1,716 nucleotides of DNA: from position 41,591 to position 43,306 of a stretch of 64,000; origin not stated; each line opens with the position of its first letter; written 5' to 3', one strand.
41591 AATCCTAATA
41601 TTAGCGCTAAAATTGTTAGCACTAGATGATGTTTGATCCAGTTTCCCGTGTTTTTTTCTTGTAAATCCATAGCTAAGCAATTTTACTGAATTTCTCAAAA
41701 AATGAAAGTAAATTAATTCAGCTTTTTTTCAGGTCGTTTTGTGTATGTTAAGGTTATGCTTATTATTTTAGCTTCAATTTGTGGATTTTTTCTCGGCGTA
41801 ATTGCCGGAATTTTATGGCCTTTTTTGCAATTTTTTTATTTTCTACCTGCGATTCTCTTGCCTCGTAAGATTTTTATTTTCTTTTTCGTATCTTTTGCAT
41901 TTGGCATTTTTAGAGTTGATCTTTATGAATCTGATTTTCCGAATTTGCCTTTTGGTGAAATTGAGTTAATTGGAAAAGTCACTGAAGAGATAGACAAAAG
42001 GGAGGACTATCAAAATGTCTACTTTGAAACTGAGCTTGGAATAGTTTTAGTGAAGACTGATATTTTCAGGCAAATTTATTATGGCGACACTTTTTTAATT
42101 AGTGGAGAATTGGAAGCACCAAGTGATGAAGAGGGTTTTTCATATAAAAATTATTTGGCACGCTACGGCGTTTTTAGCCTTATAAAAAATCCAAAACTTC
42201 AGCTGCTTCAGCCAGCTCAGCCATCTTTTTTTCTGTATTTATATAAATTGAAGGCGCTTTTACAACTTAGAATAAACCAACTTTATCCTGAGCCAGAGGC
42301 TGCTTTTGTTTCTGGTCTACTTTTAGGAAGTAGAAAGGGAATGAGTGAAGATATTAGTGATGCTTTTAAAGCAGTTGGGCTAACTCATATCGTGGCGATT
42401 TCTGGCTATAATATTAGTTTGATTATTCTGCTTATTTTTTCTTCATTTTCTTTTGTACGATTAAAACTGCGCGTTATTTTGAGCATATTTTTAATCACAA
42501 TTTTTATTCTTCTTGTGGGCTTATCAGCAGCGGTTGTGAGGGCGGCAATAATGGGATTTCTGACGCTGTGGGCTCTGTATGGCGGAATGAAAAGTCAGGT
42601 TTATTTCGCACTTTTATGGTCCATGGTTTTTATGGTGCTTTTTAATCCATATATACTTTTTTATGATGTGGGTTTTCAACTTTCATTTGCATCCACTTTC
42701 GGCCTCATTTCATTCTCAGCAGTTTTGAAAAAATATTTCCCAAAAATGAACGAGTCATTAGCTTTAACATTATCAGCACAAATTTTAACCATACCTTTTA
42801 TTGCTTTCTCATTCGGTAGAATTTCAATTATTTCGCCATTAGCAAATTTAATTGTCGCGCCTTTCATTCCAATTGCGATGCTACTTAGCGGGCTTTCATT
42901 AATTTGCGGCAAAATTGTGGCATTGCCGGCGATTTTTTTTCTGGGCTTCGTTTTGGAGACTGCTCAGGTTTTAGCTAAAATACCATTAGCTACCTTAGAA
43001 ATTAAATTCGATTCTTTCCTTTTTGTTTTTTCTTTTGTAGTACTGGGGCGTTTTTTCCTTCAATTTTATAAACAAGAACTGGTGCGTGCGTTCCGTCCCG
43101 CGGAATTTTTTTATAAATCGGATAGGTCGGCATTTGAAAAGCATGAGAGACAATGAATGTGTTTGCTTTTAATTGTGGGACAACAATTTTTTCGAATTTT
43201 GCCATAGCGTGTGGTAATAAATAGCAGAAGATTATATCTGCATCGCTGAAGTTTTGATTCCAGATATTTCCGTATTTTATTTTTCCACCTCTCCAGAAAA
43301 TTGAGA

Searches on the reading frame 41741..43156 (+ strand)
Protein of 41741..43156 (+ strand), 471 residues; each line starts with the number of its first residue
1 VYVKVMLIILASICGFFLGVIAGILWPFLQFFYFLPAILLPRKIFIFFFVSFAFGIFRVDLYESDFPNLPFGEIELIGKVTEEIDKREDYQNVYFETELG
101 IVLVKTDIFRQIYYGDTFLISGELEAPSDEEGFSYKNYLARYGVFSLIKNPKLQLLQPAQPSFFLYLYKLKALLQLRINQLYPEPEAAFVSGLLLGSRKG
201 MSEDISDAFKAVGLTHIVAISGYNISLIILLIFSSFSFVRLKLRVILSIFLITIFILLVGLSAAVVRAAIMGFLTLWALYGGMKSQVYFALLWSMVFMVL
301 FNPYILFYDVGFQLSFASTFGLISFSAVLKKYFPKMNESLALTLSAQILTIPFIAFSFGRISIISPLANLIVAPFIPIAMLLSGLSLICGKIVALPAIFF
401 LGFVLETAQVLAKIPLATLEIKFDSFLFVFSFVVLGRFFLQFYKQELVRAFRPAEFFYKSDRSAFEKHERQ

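Call 36: search_protein_families(library=pfam, max_evalue=0.0001, proteins=[window:41741-43156:+])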
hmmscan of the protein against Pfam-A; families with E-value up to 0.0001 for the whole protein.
window:41741-43156:+ (471 aa): 2 families
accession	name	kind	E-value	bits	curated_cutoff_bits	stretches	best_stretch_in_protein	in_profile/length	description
PF03772.21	Competence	-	3.3e-46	158.3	23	1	193-436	1-260/270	Competence protein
PF13567.11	DUF4131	-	1.7e-07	31.6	31.6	1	16-147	7-156/165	Domain of unknown function (DUF4131)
